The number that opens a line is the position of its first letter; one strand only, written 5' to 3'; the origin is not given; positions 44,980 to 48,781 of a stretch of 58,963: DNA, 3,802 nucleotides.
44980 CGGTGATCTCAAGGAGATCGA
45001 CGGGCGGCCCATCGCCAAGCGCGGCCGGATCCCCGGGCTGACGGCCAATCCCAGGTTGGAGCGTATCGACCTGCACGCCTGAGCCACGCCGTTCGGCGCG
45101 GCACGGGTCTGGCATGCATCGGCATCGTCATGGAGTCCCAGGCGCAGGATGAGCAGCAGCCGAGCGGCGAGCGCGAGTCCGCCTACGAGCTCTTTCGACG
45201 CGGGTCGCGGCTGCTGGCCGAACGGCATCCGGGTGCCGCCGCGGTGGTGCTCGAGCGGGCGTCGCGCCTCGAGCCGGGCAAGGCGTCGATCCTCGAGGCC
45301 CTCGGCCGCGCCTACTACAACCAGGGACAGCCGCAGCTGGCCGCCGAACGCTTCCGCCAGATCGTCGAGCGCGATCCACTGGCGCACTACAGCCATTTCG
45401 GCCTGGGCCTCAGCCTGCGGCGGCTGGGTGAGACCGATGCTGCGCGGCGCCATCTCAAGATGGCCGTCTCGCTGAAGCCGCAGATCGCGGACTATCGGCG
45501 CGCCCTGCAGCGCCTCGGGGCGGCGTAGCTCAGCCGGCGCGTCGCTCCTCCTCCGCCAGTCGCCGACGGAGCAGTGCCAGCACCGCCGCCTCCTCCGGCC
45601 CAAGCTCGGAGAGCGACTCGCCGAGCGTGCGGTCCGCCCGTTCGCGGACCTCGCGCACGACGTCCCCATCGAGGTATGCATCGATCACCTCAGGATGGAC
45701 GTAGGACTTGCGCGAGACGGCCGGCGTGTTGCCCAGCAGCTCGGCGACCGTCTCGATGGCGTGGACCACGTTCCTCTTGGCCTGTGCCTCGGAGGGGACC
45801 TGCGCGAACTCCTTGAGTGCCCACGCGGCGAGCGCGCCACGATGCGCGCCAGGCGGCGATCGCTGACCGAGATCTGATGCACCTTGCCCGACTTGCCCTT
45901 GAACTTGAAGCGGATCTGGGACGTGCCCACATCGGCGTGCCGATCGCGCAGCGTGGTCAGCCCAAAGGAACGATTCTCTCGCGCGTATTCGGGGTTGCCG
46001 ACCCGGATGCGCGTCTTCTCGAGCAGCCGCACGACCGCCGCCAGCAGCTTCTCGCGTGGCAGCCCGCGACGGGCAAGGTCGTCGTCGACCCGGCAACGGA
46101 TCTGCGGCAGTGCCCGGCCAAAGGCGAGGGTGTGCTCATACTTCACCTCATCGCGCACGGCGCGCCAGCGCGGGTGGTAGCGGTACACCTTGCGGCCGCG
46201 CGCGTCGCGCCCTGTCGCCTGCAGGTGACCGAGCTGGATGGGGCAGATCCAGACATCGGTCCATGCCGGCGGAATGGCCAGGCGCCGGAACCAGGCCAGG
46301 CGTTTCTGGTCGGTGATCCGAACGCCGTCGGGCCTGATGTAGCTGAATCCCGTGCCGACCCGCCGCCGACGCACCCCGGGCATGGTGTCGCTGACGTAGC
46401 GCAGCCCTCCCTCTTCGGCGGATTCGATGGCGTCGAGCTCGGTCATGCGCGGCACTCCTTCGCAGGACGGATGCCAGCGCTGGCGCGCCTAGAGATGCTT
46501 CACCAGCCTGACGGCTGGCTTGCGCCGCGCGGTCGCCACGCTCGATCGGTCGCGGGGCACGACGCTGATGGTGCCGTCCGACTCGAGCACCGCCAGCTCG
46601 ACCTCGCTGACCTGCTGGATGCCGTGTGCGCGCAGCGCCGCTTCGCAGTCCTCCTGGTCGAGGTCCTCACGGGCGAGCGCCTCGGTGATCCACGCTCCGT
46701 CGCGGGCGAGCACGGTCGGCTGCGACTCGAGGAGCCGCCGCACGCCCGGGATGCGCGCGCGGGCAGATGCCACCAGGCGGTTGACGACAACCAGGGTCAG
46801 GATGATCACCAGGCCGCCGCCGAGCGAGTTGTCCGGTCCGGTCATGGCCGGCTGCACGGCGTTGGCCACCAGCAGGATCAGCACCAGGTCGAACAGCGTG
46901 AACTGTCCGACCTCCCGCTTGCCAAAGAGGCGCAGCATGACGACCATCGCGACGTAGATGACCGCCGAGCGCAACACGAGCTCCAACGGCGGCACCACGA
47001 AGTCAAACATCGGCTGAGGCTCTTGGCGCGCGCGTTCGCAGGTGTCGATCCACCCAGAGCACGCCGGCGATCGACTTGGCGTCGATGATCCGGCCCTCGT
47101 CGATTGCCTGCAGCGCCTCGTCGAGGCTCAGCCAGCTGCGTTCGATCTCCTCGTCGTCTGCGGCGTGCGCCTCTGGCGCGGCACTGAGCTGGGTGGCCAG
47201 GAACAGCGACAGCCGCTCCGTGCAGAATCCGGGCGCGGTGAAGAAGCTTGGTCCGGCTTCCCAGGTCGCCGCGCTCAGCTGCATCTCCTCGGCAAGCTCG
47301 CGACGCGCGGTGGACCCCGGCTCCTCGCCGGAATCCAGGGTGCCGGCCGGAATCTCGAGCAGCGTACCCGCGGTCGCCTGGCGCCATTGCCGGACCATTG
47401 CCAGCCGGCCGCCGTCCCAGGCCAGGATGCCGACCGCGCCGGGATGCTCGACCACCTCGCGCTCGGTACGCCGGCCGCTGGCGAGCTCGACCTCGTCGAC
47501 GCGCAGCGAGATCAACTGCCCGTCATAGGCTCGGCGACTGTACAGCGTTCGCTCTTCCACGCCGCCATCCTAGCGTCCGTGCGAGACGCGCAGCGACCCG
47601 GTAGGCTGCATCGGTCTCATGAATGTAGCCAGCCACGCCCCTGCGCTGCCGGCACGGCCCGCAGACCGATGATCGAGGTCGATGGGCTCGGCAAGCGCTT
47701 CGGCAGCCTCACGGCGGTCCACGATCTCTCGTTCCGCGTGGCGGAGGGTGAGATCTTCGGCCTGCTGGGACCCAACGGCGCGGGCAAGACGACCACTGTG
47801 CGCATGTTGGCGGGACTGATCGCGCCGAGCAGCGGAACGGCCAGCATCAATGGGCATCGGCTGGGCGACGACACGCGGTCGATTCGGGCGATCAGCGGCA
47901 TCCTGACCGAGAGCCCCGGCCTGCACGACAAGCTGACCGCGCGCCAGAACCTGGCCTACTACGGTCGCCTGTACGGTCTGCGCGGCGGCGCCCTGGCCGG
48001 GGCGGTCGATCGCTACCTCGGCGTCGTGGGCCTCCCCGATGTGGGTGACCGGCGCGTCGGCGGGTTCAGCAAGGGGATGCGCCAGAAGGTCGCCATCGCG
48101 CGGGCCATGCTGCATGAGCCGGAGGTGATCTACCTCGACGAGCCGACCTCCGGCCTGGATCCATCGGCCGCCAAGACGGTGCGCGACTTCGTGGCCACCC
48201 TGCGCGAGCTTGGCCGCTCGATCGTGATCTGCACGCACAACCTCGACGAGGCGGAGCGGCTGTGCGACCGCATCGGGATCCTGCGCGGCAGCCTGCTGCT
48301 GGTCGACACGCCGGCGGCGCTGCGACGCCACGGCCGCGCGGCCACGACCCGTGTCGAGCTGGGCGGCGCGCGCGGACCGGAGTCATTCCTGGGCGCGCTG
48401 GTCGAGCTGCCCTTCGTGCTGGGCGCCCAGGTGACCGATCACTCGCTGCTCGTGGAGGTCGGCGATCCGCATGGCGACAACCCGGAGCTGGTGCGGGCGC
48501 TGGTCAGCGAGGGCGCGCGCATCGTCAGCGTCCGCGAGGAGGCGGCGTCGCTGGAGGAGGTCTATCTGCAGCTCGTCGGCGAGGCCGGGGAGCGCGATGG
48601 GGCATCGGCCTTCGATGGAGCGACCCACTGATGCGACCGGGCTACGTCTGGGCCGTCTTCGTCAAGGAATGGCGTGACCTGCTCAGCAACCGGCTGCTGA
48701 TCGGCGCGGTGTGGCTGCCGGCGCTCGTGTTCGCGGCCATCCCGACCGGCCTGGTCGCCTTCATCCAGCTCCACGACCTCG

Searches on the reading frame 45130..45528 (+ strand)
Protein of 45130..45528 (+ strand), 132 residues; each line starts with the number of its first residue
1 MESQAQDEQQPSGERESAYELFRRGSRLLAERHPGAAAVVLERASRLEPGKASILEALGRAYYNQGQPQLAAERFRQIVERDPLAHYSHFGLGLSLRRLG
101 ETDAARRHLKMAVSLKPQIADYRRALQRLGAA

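Call 59: search_protein_families(library=pfam, proteins=[window:45130-45528:+], max_evalue=0.00001)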
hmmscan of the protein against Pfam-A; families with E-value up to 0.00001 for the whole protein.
window:45130-45528:+ (132 aa): 12 families
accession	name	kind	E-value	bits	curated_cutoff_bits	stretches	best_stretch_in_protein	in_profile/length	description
PF13432.12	TPR_16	-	7.2e-15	55.6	32.7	1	57-118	2-63/65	Tetratricopeptide repeat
PF07719.23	TPR_2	-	2.8e-14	52.4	27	0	53-83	2-32/34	Tetratricopeptide repeat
PF13428.12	TPR_14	-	2.2e-10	40.6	23.5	0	54-90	3-39/44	Tetratricopeptide repeat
PF14559.12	TPR_19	-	4.8e-10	40.1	25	1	28-87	1-61/68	Tetratricopeptide repeat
PF00515.34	TPR_1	-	1.9e-09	37.4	27.8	0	88-118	3-33/34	Tetratricopeptide repeat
PF13174.12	TPR_6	-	2.7e-08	34.3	26.3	0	58-83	6-31/33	Tetratricopeptide repeat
PF13414.12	TPR_11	-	5.6e-08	32.8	26.8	0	36-66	12-42/42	TPR repeat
PF13424.12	TPR_12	-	6e-08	33.2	30.1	0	41-81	30-74/77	Tetratricopeptide repeat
PF13431.12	TPR_17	-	1.6e-07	31.5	24.4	0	41-71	2-32/34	Tetratricopeptide repeat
PF13181.12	TPR_8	-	3.2e-07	30.4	25.7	0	53-83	2-32/34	Tetratricopeptide repeat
PF13371.12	TPR_9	-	1.1e-06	28.9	35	0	27-85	4-62/73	Tetratricopeptide repeat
PF13176.12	TPR_7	-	4.5e-06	26.8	27.9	0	55-83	2-32/36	Tetratricopeptide repeat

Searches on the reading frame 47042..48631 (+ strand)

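Call 59: search_protein_families(library=pfam, proteins=[window:47042-48631:+], max_evalue=0.00001)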
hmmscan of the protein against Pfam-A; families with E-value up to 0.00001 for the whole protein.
window:47042-48631:+ (529 aa): 2 families
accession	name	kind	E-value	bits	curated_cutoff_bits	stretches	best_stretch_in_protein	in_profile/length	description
PF00005.33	ABC_tran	-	3.8e-30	105.7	25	1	227-370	2-137/137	ABC transporter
PF13304.12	AAA_21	-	2.2e-10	41.5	27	1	337-400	233-299/304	AAA domain, putative AbiEii toxin, Type IV TA system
